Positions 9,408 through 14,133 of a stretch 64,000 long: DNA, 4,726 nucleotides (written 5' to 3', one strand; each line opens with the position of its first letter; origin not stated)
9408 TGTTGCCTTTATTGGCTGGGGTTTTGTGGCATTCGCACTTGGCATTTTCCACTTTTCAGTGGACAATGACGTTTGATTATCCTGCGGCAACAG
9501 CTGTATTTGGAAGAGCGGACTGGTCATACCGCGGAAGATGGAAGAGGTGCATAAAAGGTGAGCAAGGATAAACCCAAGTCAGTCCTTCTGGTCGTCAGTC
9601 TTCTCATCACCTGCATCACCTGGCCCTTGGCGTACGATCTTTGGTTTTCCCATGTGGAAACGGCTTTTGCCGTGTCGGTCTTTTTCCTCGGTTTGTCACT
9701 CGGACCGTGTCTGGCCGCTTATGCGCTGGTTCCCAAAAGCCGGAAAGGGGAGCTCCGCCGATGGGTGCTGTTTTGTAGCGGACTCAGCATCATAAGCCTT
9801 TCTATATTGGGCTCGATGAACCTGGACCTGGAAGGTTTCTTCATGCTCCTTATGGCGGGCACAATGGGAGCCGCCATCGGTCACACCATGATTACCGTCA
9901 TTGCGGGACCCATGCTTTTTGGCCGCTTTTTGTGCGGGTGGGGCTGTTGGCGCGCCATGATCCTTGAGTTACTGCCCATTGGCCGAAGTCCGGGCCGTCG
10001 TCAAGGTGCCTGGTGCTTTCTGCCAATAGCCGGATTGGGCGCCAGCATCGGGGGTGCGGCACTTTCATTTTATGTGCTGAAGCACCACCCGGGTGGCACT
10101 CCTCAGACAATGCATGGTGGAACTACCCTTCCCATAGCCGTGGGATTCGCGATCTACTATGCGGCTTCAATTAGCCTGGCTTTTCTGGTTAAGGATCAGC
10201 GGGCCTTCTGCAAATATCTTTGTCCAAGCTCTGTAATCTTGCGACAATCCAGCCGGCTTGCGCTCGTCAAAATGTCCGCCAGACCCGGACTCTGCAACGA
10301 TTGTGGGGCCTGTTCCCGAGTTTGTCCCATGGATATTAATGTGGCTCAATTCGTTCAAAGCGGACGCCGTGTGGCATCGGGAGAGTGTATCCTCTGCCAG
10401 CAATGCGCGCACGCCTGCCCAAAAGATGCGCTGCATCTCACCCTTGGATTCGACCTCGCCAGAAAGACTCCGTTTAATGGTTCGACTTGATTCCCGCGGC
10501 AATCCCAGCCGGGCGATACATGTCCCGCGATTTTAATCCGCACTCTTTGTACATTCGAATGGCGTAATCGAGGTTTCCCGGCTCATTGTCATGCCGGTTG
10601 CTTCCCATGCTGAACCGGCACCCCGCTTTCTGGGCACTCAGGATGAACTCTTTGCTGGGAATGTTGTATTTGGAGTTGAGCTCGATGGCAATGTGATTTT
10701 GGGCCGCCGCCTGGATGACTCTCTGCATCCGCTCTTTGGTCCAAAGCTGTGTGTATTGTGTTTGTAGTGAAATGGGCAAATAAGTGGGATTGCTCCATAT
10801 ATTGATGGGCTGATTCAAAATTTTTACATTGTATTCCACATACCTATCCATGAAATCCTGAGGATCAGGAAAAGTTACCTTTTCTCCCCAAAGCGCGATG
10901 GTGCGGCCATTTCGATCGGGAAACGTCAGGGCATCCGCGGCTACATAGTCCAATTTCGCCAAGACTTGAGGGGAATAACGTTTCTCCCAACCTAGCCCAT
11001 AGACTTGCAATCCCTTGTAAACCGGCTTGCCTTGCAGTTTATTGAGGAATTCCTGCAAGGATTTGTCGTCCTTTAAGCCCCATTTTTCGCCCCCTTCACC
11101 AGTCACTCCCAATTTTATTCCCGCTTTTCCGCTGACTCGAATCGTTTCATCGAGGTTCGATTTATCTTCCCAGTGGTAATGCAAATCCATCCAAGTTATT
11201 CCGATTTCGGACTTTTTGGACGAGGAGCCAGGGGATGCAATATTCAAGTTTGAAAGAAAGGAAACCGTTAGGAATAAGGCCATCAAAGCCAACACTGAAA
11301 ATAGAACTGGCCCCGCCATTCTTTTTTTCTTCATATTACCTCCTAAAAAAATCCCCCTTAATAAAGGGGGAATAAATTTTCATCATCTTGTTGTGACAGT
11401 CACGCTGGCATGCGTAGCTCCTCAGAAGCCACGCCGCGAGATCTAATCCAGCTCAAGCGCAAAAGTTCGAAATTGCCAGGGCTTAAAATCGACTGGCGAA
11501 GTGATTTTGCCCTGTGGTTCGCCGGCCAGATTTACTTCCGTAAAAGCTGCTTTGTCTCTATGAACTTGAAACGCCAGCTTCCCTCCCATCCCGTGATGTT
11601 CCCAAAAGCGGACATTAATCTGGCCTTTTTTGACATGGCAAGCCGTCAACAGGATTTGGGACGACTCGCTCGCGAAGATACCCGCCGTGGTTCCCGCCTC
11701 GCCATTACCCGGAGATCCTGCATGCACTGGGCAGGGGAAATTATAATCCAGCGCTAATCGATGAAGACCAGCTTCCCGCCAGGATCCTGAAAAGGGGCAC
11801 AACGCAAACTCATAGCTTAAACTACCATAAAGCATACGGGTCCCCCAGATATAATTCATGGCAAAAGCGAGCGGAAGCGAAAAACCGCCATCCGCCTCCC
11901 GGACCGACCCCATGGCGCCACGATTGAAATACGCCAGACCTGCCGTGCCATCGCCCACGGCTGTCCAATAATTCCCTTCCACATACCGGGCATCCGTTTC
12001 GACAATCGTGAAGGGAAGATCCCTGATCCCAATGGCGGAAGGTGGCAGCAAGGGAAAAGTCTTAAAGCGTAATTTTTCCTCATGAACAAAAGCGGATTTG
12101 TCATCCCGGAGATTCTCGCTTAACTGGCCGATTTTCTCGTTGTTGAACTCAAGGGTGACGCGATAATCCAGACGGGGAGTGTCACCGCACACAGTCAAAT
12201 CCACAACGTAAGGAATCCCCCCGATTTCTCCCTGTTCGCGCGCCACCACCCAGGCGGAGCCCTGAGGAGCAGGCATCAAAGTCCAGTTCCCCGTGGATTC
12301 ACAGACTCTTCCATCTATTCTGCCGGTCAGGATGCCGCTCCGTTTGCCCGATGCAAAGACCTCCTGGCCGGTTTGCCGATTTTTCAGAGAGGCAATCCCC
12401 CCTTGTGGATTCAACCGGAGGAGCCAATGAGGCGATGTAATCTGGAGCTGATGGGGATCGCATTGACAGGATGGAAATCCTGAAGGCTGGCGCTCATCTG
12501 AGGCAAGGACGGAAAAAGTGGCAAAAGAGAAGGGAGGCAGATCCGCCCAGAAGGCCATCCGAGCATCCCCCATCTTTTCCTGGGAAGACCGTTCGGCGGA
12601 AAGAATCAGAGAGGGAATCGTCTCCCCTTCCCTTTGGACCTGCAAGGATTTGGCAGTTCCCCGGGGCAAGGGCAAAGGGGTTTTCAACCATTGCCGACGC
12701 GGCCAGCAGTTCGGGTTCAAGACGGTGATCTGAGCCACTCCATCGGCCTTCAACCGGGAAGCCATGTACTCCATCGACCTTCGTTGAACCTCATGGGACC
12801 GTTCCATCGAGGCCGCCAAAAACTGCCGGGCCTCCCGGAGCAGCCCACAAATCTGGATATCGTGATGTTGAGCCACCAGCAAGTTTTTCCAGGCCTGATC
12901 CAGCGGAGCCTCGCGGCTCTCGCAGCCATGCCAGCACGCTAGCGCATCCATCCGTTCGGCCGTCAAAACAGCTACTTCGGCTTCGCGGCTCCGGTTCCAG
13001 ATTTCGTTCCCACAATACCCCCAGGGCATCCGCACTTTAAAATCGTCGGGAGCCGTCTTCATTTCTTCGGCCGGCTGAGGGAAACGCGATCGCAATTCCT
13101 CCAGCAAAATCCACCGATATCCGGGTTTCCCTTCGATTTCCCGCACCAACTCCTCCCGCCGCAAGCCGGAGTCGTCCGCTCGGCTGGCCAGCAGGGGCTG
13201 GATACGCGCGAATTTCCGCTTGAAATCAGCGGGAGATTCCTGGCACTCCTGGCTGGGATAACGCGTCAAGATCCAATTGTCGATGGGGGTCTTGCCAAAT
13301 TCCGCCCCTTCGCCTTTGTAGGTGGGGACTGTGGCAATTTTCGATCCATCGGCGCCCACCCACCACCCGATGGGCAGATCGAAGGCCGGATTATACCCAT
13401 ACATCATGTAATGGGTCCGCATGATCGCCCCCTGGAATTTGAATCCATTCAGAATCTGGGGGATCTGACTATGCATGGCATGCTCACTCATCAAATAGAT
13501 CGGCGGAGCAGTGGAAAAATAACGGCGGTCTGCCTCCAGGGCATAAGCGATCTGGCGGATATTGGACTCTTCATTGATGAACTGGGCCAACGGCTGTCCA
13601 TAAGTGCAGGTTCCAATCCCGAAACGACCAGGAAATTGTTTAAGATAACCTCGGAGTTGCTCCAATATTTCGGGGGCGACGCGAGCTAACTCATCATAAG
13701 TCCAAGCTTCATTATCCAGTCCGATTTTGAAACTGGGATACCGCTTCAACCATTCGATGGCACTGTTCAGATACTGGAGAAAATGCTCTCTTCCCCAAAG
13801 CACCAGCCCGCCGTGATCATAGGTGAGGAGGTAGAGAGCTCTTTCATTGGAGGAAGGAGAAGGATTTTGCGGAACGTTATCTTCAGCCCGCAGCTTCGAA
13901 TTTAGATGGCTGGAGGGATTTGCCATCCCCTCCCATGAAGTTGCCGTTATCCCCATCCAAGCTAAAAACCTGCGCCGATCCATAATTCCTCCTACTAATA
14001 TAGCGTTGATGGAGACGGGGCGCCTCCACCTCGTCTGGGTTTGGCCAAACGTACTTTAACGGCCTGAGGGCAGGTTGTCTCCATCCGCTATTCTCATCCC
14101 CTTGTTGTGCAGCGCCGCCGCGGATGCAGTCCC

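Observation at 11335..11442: Conserved ~78-nt element with a terminator-like hairpin sitting immediately 5' of the SD/start codon of two unrelated genes: candidate attenuator/riboswitch-type leader, or a small dispersed repeat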

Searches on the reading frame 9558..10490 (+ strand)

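Call 57: search_protein_families(library=pfam, proteins=[window:9558-10490:+], max_evalue=0.01)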
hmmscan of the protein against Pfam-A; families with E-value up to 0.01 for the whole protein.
window:9558-10490:+ (310 aa): 13 families
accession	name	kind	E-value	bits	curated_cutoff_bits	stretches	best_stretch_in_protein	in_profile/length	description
PF13187.11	Fer4_9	-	1.2e-08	35.2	27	2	246-291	2-51/52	4Fe-4S dicluster domain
PF12838.12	Fer4_7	-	1e-07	32.8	27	2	246-291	2-52/52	4Fe-4S dicluster domain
PF13237.11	Fer4_10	-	1.9e-07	31.3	25.5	1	239-288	2-53/53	4Fe-4S dicluster domain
PF00037.32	Fer4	-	4.6e-07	29.8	21.1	2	276-292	7-23/24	4Fe-4S binding domain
PF13484.11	Fer4_16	-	7e-06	27.2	30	1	276-295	1-20/66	4Fe-4S double cluster binding domain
PF13534.11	Fer4_17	-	0.0001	23.2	22.2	0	275-290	44-59/61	4Fe-4S dicluster domain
PF12801.12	Fer4_5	-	0.00015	22.1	22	1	111-139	9-37/48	4Fe-4S binding domain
PF13183.11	Fer4_8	-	0.00017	22.5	27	0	239-260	47-68/68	4Fe-4S dicluster domain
PF10621.14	FpoO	-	0.00095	19.8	25.2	1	217-288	32-102/110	F420H2 dehydrogenase subunit FpoO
PF12798.12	Fer4_3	-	0.001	20.2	27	0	246-260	1-15/15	4Fe-4S binding domain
PF14697.11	Fer4_21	-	0.0012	19.4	35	0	273-291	4-22/59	4Fe-4S dicluster domain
PF12837.12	Fer4_6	-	0.0026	18.1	25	1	243-259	6-22/24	4Fe-4S binding domain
PF12800.12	Fer4_4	-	0.0061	17.3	24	0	244-259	2-17/17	4Fe-4S binding domain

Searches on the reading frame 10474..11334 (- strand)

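Call 13: search_protein_families(library=pfam, proteins=[window:10474-11334:-])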
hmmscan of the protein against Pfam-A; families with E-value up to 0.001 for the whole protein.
window:10474-11334:- (286 aa): 0 families

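Call 61: search_protein_families(library=ncbifam, proteins=[window:10474-11334:-], max_evalue=0.01)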
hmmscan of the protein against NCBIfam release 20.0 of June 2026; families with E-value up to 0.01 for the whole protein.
window:10474-11334:- (286 aa): 3 families
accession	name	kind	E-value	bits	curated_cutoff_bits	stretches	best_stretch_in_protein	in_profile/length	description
NF006251.0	PRK08392.1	equivalog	2.5e-08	33.7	212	1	194-272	131-210/216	hypothetical protein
NF005928.0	PRK07945.1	equivalog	0.00012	21.6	250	1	204-258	250-304/337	PHP domain-containing protein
NF005597.0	PRK07329.1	equivalog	0.00054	19.6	303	1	192-274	159-249/257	hypothetical protein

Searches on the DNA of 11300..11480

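Call 47: search_rna_families(source=window, start=11300, end=11480, threshold=evalue, max_evalue=10)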
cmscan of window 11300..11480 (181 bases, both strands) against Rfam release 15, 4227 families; matches with E-value up to 10: 21.
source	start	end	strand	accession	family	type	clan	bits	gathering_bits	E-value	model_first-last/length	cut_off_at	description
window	11318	11387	+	RF02373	PyrD_leader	Cis-reg; leader;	-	20.9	47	0.24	1-74/74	no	PyrD leader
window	11344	11418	-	RF02837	anti-hemB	Gene; sRNA;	-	19.7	49.5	0.012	1-81/81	no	Burkholderia RNA 7 (anti-hemB)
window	11347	11429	-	RF02573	LLnc147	Gene; sRNA;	-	17.8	127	0.5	1-102/102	no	Lactococcus lactis non-coding RNA 147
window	11352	11392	+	RF03538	Flavi_TBFV_CRE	Cis-reg;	-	17.7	60.5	1.3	1-106/106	no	Tick-borne Flavivirus 3' UTR cis-acting replication element (CRE)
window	11344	11434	-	RF02713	MCS4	Gene; sRNA;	-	17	56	2.6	1-123/123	no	Mycoplasma sRNA MCS4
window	11320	11376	-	RF02526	SSRC34_1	Gene; sRNA;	-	16.7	64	4.6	1-128/128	no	Streptococcus sRNA SSRC34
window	11346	11404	-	RF04315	manA-II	Cis-reg;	-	16.3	100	1.1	1-147/147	no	manA_II ncRNA motif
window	11300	11371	-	RF02772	AilA_thermometer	Cis-reg; thermoregulator;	-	15.4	81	4.9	1-89/89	no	AilA 5' UTR thermometer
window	11345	11398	-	RF02278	Betaproteobacteria_toxic_sRNA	Gene; sRNA;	-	15.2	50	0.72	1-64/64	no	Betaproteobacteria toxic small RNA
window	11345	11381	+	RF02628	Hrs1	Gene; sRNA;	-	15.2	56.4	0.95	1-74/74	no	Hfq-regulated sRNA 1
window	11350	11377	+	RF01522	TB10Cs1H1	Gene; snRNA; snoRNA; HACA-box;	-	15.1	45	1.2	1-71/71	no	Trypanosomatid snoRNA TB10Cs1H1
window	11345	11387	-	RF00057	RyhB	Gene; sRNA;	-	14.6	55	2.2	1-67/67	no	RyhB RNA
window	11335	11374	+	RF02438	SpF51_sRNA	Gene; sRNA;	-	14.4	50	3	1-45/45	no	Streptococcus sRNA SpF51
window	11345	11392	-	RF02399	NsiR1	Gene; sRNA;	-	14.3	39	1.4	1-60/60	no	Nitrogen stress-induced RNA 1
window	11317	11370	-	RF02980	freshwater-2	Cis-reg;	-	14.3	49.9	5.2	1-84/84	no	freshwater-2 RNA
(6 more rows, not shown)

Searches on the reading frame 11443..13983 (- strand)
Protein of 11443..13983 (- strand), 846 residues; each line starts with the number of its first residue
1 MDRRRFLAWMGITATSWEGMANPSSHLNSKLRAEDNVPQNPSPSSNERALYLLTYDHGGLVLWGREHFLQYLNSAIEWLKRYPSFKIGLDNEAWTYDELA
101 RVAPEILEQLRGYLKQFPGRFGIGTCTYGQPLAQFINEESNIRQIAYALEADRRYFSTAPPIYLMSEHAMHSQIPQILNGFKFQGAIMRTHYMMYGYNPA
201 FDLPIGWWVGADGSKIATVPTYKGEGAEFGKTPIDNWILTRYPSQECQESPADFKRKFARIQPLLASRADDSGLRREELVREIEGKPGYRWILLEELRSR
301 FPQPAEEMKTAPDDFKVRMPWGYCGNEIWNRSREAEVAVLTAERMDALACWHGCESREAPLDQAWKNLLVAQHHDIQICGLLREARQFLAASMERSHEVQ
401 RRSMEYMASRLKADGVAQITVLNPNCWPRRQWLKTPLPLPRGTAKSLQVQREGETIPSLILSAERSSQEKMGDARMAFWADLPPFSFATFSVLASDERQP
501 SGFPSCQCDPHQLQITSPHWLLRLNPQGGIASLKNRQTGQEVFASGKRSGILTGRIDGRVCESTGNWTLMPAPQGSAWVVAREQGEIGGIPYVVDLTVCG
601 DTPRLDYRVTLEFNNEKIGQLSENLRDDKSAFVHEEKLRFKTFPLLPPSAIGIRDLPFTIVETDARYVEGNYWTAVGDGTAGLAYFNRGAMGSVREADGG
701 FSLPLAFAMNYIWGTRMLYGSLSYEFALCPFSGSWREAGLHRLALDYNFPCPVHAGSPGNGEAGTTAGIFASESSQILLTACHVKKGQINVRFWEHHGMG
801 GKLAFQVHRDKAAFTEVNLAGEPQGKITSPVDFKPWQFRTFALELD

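Call 13: search_protein_families(library=pfam, proteins=[window:11443-13983:-])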
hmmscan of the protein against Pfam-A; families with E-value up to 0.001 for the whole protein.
window:11443-13983:- (846 aa): 2 families
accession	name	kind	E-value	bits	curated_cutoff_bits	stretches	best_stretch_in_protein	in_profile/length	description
PF09261.16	Alpha-mann_mid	-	0.00022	21.7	31.1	1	332-376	17-61/96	Alpha mannosidase middle domain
PF17677.7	Glyco_hydro38C2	-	0.00062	20.3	22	0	786-841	13-72/72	Glycosyl hydrolases family 38 C-terminal beta sandwich domain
